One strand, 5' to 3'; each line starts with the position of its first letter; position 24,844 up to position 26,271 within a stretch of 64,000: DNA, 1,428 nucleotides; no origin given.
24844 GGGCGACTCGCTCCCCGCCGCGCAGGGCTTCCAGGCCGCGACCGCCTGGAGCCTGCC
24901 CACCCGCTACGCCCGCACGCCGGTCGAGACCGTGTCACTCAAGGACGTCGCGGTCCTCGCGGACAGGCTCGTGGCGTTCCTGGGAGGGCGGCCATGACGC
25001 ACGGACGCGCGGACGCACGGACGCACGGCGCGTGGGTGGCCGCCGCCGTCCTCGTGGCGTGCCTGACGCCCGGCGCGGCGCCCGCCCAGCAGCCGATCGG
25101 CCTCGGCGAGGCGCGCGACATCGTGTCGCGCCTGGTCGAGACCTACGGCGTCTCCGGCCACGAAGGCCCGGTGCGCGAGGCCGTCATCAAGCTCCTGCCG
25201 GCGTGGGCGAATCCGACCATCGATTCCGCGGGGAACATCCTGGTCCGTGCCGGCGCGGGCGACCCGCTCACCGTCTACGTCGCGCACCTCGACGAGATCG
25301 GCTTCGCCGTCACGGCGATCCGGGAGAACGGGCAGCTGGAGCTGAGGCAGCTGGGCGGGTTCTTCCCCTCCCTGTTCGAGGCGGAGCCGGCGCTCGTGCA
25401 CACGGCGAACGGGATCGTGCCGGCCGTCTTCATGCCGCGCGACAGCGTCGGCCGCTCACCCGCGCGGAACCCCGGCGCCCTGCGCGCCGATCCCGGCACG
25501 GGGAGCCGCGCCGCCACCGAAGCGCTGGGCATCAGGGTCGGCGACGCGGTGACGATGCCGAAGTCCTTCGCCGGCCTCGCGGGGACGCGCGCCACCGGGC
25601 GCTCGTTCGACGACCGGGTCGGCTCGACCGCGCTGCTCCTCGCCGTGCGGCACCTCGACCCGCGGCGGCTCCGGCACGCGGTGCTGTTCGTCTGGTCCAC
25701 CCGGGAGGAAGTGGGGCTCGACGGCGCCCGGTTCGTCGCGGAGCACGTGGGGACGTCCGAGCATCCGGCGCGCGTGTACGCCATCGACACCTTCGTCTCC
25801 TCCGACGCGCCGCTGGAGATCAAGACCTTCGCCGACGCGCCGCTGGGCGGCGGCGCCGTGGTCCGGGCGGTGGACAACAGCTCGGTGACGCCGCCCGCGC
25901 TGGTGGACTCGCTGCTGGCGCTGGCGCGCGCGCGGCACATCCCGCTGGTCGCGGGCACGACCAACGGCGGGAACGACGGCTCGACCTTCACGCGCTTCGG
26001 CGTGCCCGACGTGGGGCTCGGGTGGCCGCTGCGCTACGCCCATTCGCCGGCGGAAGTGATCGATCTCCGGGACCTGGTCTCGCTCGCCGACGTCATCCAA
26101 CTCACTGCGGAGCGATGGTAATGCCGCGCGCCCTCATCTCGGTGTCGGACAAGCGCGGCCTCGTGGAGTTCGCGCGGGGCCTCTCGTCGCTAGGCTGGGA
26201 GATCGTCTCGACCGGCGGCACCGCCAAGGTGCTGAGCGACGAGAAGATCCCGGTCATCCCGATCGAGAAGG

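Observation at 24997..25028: Octamer array (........)x4 forms the n-region of the M42 peptidase signal peptide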

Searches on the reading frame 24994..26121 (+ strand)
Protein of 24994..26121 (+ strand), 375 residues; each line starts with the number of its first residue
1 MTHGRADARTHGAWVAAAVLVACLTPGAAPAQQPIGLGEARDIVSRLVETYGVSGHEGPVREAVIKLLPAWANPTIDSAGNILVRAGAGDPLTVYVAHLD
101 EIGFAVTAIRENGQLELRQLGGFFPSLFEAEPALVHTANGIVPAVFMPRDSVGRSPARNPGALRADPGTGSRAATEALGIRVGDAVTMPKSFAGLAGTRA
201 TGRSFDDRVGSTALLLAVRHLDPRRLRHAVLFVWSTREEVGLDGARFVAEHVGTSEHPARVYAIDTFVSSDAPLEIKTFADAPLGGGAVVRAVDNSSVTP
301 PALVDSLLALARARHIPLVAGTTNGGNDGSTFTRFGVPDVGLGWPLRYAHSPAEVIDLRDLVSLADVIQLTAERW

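Call 10: search_protein_families(library=pfam, proteins=[window:24994-26121:+])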
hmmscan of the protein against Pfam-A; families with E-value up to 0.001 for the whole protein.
window:24994-26121:+ (375 aa): 3 families
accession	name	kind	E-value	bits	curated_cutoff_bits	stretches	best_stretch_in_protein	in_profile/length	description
PF05343.19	Peptidase_M42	-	1.9e-55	188.5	23.2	1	80-364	1-289/292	M42 glutamyl aminopeptidase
PF01546.33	Peptidase_M20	-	3.4e-09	37.4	24.6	1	199-373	27-205/206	Peptidase family M20/M25/M40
PF04389.22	Peptidase_M28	-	6.8e-06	26.4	21.3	1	206-364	32-182/193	Peptidase family M28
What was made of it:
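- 24994..26121 (+): M42-family aminopeptidase gene (375 aa). Pfam PF05343, E=1.9e-55 (call 10).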

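Call 12: find_homologous_proteins(query=window:24994-26121:+)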
Query window:24994-26121:+ (375 aa): 2125 proteins with E <= 0.001 among 8000 candidates; the best 120 are listed.
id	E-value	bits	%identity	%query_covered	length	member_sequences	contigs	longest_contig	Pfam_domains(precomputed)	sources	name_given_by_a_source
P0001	4.7e-239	811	99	100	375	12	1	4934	PF01546.34,PF04389.23,PF05343.20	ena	-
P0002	3.6e-217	739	91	100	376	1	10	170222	PF01546.34,PF05343.20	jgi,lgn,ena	-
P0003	7.1e-216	734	91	100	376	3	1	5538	PF01546.34,PF04389.23,PF05343.20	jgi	-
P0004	1.4e-214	730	96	91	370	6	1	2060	PF01546.34,PF04389.23,PF05343.20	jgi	jgi:putative aminopeptidase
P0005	4.0e-212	722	86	100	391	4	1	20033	PF01546.34,PF04389.23,PF05343.20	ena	-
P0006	1.1e-205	701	85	100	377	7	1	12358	PF01546.34,PF05343.20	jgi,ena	-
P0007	4.4e-205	699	89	96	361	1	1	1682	PF01546.34,PF04389.23,PF05343.20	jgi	jgi:putative aminopeptidase FrvX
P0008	6.3e-204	695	91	91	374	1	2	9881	PF01546.34,PF04389.23,PF05343.20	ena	-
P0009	8.3e-204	695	90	91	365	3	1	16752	PF01546.34,PF04389.23,PF05343.20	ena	-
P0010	1.8e-203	694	90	94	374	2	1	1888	PF01546.34,PF04389.23,PF05343.20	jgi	jgi:putative aminopeptidase FrvX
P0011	1.9e-203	694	91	91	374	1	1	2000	PF01546.34,PF04389.23,PF05343.20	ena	-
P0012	9.1e-202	688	86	100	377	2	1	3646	PF01546.34,PF04389.23,PF05343.20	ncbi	-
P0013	2.0e-201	687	90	91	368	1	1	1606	PF01546.34,PF04389.23,PF05343.20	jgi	jgi:putative aminopeptidase FrvX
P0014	9.2e-198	675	83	100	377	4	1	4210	PF01546.34,PF05343.20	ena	-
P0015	3.6e-194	663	86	92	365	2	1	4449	PF01546.34,PF05343.20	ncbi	-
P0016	7.2e-193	659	85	91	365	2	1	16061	PF01546.34,PF04389.23,PF05343.20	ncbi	-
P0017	3.9e-192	656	88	92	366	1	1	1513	PF01546.34,PF05343.20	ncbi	-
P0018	4.2e-191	653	86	92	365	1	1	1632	PF01546.34,PF04389.23,PF05343.20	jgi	jgi:putative aminopeptidase FrvX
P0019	4.7e-190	650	84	92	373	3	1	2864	PF01546.34,PF04389.23,PF05343.20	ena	-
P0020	1.1e-189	648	83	96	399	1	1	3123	PF01546.34,PF04389.23,PF05343.20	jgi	jgi:putative aminopeptidase FrvX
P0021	1.6e-188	644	83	92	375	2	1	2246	PF01546.34,PF04389.23,PF05343.20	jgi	jgi:putative aminopeptidase FrvX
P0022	3.4e-188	643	86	92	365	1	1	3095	PF01546.34,PF04389.23,PF05343.20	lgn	-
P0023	2.3e-183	628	82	92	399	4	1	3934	PF01546.34,PF05343.20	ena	-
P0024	7.8e-180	616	82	92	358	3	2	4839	PF01546.34,PF05343.20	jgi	jgi:putative aminopeptidase FrvX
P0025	3.8e-179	614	82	92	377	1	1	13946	PF01546.34,PF04389.23,PF05343.20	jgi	jgi:putative aminopeptidase FrvX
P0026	1.6e-178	612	80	91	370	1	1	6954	PF01546.34,PF04389.23,PF05343.20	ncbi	-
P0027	5.9e-176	603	78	95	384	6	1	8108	PF01546.34,PF04389.23,PF05343.20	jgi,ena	jgi:putative aminopeptidase FrvX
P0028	2.3e-174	598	78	95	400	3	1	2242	PF01546.34,PF04389.23,PF05343.20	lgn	-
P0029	3.0e-173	594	79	90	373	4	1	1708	PF01546.34,PF05343.20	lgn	-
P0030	9.6e-173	593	78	93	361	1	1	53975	PF01546.34,PF04389.23,PF05343.20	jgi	jgi:putative aminopeptidase FrvX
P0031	1.1e-171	589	79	90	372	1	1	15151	PF01546.34,PF04389.23,PF05343.20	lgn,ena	-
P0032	4.2e-171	587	78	93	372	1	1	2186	PF01546.34,PF04389.23,PF05343.20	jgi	jgi:putative aminopeptidase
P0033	2.1e-170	585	79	90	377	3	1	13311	PF01546.34,PF04389.23,PF05343.20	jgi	jgi:putative aminopeptidase FrvX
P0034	1.1e-169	583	78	93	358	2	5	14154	PF01546.34,PF04389.23,PF05343.20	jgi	jgi:putative aminopeptidase FrvX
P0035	1.8e-169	582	76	95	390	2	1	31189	PF01546.34,PF04389.23,PF05343.20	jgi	jgi:putative aminopeptidase FrvX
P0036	4.3e-169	581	78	90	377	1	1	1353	PF01546.34,PF04389.23,PF05343.20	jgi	jgi:putative aminopeptidase FrvX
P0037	1.2e-168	579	77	93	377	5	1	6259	PF01546.34,PF04389.23,PF05343.20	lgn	-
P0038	1.9e-166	572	77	90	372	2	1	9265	PF01546.34,PF04389.23,PF05343.20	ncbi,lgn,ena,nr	ncbi:MAG TPA: M20/M25/M40 family metallo-hydrolase [Gemmatimonadales bacterium]|nr:M20/M25/M40 famil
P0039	2.1e-166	572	76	90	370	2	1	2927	PF01546.34,PF04389.23,PF05343.20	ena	-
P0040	1.3e-165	569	77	90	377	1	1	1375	PF01546.34,PF04389.23,PF05343.20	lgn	-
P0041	1.3e-165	569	76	90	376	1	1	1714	PF01546.34,PF04389.23,PF05343.20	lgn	-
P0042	2.6e-164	565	74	96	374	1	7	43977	PF01546.34,PF04389.23,PF05343.20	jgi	jgi:putative aminopeptidase FrvX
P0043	4.6e-164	564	76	92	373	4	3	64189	PF01546.34,PF04389.23,PF05343.20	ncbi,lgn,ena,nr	ncbi:MAG TPA: M20/M25/M40 family metallo-hydrolase [Gemmatimonadales bacterium]|nr:M20/M25/M40 famil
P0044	5.7e-163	560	72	95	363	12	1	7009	PF01546.34,PF04389.23,PF05343.20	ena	-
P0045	8.3e-162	557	73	92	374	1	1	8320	PF01546.34,PF04389.23,PF05343.20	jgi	-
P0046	9.5e-162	556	73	92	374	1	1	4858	PF01546.34,PF04389.23,PF05343.20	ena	-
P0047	3.5e-161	555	73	92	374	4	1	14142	PF01546.34,PF04389.23,PF05343.20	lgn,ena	-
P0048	3.9e-160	551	74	92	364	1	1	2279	PF01546.34,PF04389.23,PF05343.20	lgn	-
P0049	7.0e-160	550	73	94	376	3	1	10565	PF01546.34,PF04389.23,PF05343.20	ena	-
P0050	7.2e-159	547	71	93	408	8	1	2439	PF01546.34,PF04389.23,PF05343.20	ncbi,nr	ncbi:MAG: M20/M25/M40 family metallo-hydrolase [Gemmatimonadales bacterium]|nr:M20/M25/M40 family me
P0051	3.9e-158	544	69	97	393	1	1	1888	PF01546.34,PF04389.23,PF05343.20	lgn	-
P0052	8.2e-158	543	70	95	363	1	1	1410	PF01546.34,PF04389.23,PF05343.20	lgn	-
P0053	2.6e-157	542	70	96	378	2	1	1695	PF01546.34,PF04389.23,PF05343.20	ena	-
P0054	8.2e-157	540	73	92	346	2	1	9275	PF01546.34,PF04389.23,PF05343.20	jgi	jgi:putative aminopeptidase FrvX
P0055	1.1e-156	540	67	100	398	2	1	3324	PF01546.34,PF04389.23,PF05343.20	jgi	jgi:putative aminopeptidase FrvX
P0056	2.8e-156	538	72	91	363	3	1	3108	PF01546.34,PF04389.23,PF05343.20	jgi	jgi:putative aminopeptidase FrvX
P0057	1.3e-153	530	70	93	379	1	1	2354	PF01546.34,PF04389.23,PF05343.20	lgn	-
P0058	1.0e-152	527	66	89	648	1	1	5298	PF01546.34,PF04389.23,PF05343.20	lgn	-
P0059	3.2e-151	522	71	89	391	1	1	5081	PF01546.34,PF05343.20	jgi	jgi:putative aminopeptidase FrvX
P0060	8.4e-151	520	68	95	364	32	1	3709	PF01546.34,PF04389.23,PF05343.20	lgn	-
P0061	4.8e-150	518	71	90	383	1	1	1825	PF01546.34,PF04389.23,PF05343.20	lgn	-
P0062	5.6e-149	514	70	90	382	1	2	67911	PF01546.34,PF05343.20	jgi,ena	jgi:putative aminopeptidase FrvX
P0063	6.1e-149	514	70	90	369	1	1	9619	PF01546.34,PF04389.23,PF05343.20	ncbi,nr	ncbi:MAG TPA: M20/M25/M40 family metallo-hydrolase [Gemmatimonadales bacterium]|nr:M20/M25/M40 famil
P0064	1.2e-148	513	66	100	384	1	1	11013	PF01546.34,PF04389.23,PF05343.20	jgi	jgi:putative aminopeptidase FrvX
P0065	9.4e-148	510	67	93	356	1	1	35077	PF01546.34,PF04389.23,PF05343.20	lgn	-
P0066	1.1e-147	510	68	93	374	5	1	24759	PF01546.34,PF04389.23,PF05343.20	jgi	jgi:putative aminopeptidase FrvX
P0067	1.9e-147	509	70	90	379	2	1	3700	PF01546.34,PF04389.23,PF05343.20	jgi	-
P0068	2.5e-147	509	67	96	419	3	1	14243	PF01546.34,PF04389.23,PF05343.20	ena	-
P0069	2.5e-147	509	65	95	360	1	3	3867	PF01546.34,PF04389.23,PF05343.20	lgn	-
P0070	3.4e-147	509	69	93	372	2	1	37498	PF01546.34,PF04389.23,PF05343.20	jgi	jgi:putative aminopeptidase FrvX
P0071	3.5e-147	508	66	95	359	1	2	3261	PF01546.34,PF04389.23,PF05343.20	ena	-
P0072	9.0e-147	507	66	95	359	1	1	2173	PF01546.34,PF04389.23,PF05343.20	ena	-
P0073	2.0e-146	506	64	100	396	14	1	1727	PF01546.34,PF04389.23,PF05343.20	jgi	jgi:putative aminopeptidase FrvX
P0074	2.4e-146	506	63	98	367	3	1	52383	PF01546.34,PF04389.23,PF05343.20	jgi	jgi:putative aminopeptidase FrvX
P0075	3.0e-146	505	66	97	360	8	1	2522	PF01546.34,PF04389.23,PF05343.20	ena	-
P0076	3.8e-146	505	65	96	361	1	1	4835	PF01546.34,PF04389.23,PF05343.20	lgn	-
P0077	5.2e-146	505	67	93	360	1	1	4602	PF01546.34,PF04389.23,PF05343.20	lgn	-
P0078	5.7e-146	504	67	92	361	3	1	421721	PF01546.34,PF04389.23,PF05343.20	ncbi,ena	-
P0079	6.0e-146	504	64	98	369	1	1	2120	PF01546.34,PF04389.23,PF05343.20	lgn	-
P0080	8.7e-146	504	65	95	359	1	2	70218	PF01546.34,PF04389.23,PF05343.20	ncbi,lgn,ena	-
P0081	1.4e-145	503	70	92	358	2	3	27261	PF01546.34,PF04389.23,PF05343.20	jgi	jgi:putative aminopeptidase FrvX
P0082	1.7e-145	503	67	96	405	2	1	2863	PF01546.34,PF04389.23,PF05343.20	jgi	jgi:putative aminopeptidase FrvX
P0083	1.8e-145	503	65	96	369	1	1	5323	PF01546.34,PF04389.23,PF05343.20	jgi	jgi:putative aminopeptidase FrvX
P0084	3.5e-145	502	65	95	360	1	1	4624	PF01546.34,PF04389.23,PF05343.20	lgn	-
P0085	3.6e-145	502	66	94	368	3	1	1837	PF01546.34,PF04389.23,PF05343.20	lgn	-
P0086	4.9e-145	501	67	91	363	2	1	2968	PF01546.34,PF04389.23,PF05343.20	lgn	-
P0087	6.2e-145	501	68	89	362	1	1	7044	PF01546.34,PF04389.23,PF05343.20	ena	-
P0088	1.8e-144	500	68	90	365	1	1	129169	PF01546.34,PF04389.23,PF05343.20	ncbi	-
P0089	2.9e-144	499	66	93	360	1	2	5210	PF01546.34,PF04389.23,PF05343.20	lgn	-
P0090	3.8e-144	498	65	97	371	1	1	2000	PF01546.34,PF04389.23,PF05343.20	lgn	-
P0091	4.0e-144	498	65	97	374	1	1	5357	PF01546.34,PF04389.23,PF05343.20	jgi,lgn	jgi:putative aminopeptidase FrvX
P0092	5.6e-144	498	66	96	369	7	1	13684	PF01546.34,PF04389.23,PF05343.20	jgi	jgi:putative aminopeptidase FrvX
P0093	8.7e-144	497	64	97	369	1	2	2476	PF01546.34,PF04389.23,PF05343.20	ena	-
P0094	9.0e-144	497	67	91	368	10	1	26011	PF01546.34,PF04389.23,PF05343.20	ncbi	-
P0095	9.1e-144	497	65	95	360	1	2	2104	PF01546.34,PF04389.23,PF05343.20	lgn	-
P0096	2.5e-143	496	65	96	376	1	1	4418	PF01546.34,PF04389.23,PF05343.20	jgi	-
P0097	2.6e-143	496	69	92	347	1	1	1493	PF01546.34,PF04389.23,PF05343.20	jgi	jgi:putative aminopeptidase FrvX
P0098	2.9e-143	496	68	90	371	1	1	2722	PF01546.34,PF04389.23,PF05343.20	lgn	-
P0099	3.5e-143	495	69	90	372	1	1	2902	PF01546.34,PF04389.23,PF05343.20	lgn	-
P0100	4.8e-143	495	67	90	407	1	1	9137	PF01546.34,PF05343.20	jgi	jgi:putative aminopeptidase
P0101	7.0e-143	494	67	92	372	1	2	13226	PF01546.34,PF04389.23,PF05343.20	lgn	-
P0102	8.9e-143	494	66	93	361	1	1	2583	PF01546.34,PF04389.23,PF05343.20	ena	-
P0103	9.0e-143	494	67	90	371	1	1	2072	PF01546.34,PF04389.23,PF05343.20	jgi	jgi:putative aminopeptidase FrvX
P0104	9.5e-143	494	66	93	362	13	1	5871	PF01546.34,PF04389.23,PF05343.20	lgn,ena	-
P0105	1.1e-142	494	64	96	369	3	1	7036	PF01546.34,PF04389.23,PF05343.20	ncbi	-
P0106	1.3e-142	493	64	97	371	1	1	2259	PF01546.34,PF04389.23,PF05343.20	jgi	jgi:putative aminopeptidase FrvX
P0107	1.4e-142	493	67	95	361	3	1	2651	PF01546.34,PF04389.23,PF05343.20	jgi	jgi:putative aminopeptidase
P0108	1.4e-142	493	67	90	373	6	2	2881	PF01546.34,PF04389.23,PF05343.20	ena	-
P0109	1.6e-142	493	65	92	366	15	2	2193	PF01546.34,PF04389.23,PF05343.20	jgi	jgi:putative aminopeptidase FrvX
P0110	3.3e-142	492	64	96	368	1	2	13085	PF01546.34,PF04389.23,PF05343.20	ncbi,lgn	ncbi:MAG: M20/M25/M40 family metallo-hydrolase [Gemmatimonadota bacterium]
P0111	4.3e-142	492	65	96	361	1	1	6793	PF01546.34,PF04389.23,PF05343.20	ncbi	ncbi:MAG: M20/M25/M40 family metallo-hydrolase [Gemmatimonadota bacterium]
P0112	4.7e-142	492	65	95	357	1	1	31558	PF01546.34,PF04389.23,PF05343.20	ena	-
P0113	5.9e-142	491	64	99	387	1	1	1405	PF01546.34,PF04389.23,PF05343.20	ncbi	-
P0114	6.6e-142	491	66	95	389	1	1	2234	PF01546.34,PF04389.23,PF05343.20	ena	-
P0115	1.1e-141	490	66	90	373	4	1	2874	PF01546.34,PF04389.23,PF05343.20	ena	-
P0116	1.2e-141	490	65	96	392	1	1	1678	PF01546.34,PF04389.23,PF05343.20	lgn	-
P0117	1.5e-141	490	65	93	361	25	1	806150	PF01546.34,PF04389.23,PF05343.20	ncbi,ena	-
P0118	1.6e-141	490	66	93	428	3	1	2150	PF01546.34,PF04389.23,PF05343.20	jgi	-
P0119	1.7e-141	490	63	97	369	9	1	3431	PF01546.34,PF04389.23,PF05343.20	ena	-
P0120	1.7e-141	490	66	90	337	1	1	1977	PF01546.34,PF04389.23,PF05343.20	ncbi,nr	ncbi:MAG TPA: M20/M25/M40 family metallo-hydrolase [Gemmatimonadales bacterium]|nr:M20/M25/M40 famil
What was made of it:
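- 24994..26121 (+): Homologues are named from Gemmatimonadales MAGs (call 12).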

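Call 21: find_encoding_contigs(protein=window:24994-26121:+, flank=10000, max_places=6)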
Protein window:24994-26121:+ (375 aa): no gene with exactly this product is on record in the collection.
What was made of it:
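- Tried and rejected: Exact-protein look-up of the window's M42 product found nothing (call 21).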

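Call 22: find_encoding_contigs(protein=P0002, flank=10000, max_places=4)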
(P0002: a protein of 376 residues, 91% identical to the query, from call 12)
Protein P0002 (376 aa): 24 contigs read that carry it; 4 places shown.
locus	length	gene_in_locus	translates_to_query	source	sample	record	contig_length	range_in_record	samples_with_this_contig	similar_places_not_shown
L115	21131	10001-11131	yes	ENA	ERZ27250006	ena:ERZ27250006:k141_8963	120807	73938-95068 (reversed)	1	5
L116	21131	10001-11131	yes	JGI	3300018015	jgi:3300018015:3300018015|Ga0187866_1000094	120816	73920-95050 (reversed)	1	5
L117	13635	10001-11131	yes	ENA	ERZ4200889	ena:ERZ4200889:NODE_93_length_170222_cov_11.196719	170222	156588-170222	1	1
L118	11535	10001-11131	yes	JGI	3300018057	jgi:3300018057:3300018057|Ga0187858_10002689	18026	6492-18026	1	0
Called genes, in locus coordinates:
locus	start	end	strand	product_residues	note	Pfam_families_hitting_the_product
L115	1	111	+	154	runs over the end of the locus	PF04972:BON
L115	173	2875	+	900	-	PF00133:tRNA-synt_1, PF09334:tRNA-synt_1g, PF13603:tRNA-synt_1_2 (weak), PF08264:Anticodon_1, PF10458:Val_tRNA-synt_C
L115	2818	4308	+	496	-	PF13205:Big_5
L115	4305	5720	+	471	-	PF12390:Se-cys_synth_N, PF03841:SelA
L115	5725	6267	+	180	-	PF13419:HAD_2 (faint), PF00702:Hydrolase, PF13242:Hydrolase_like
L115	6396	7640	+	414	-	PF04151:PPC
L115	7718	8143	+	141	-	-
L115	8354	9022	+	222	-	PF00551:Formyl_trans_N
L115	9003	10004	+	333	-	PF05343:Peptidase_M42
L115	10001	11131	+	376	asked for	PF05343:Peptidase_M42, PF01546:Peptidase_M20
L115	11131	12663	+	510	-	PF02142:MGS, PF01808:AICARFT_IMPCHas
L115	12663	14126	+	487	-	-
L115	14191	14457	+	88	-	-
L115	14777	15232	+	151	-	-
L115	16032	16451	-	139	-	-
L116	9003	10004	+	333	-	PF05343:Peptidase_M42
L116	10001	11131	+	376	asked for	PF05343:Peptidase_M42, PF01546:Peptidase_M20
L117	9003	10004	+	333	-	PF05343:Peptidase_M42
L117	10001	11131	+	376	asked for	PF05343:Peptidase_M42, PF01546:Peptidase_M20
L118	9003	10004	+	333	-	PF05343:Peptidase_M42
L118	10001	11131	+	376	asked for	PF05343:Peptidase_M42, PF01546:Peptidase_M20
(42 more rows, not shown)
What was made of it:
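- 23999..24997 (+): Upstream tandem M42 paralogue (332 aa) with its own signal peptide. Synteny is conserved (call 22).
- The identical P0002 protein is indexed in 29 collection blocks; 24 contigs were read (call 22).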

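Call 23: find_encoding_contigs(protein=P0001, flank=10000, max_places=4)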
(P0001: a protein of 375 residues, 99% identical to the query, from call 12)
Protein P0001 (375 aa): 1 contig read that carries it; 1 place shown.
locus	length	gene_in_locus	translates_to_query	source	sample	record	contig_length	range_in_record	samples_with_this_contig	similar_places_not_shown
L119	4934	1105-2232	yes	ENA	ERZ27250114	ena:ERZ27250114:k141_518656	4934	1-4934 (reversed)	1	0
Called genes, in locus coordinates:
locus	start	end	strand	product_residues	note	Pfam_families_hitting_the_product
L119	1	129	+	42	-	?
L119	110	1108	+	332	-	PF05343:Peptidase_M42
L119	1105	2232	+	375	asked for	PF04389:Peptidase_M28 (faint), PF05343:Peptidase_M42, PF01546:Peptidase_M20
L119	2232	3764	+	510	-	PF02142:MGS, PF01808:AICARFT_IMPCHas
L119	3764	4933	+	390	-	?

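Call 30: find_related_loci(query=window:24994-26121:+, collection=metagenome_contigs, flank=6000)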
Query window:24994-26121:+ (375 aa) in metagenome_contigs; peptide patterns used: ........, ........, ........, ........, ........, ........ (x = any residue, [..] = any of these).
600 stretches matched a pattern (row limit reached: there are more); 423 encode a relative of the query (tblastn E <= 1e-3); the best 80 are kept; 80 distinct loci.
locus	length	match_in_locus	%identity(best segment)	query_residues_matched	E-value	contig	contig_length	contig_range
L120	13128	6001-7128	91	1-375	0e+0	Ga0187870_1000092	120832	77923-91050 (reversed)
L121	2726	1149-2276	91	1-375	0e+0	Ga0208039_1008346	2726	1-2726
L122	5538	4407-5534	91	1-375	0e+0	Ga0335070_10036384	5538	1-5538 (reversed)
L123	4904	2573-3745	86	1-375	0e+0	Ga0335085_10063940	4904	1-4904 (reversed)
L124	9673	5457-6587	85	1-375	0e+0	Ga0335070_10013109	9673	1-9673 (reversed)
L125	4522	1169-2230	69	20-375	1e-157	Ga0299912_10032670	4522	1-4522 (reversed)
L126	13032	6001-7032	69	31-375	1e-152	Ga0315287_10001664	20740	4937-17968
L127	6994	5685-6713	69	32-375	4e-152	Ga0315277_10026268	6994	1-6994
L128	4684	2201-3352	63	2-375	4e-153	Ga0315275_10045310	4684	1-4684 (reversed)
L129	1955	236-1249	68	37-375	9e-159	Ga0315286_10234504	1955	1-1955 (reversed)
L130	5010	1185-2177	69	43-375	1e-147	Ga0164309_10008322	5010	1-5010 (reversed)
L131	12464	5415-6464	65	24-375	4e-142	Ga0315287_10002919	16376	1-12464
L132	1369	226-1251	66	33-375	2e-155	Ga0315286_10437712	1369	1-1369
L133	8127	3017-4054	63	30-375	1e-141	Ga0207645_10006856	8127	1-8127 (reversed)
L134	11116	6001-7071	61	20-375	2e-141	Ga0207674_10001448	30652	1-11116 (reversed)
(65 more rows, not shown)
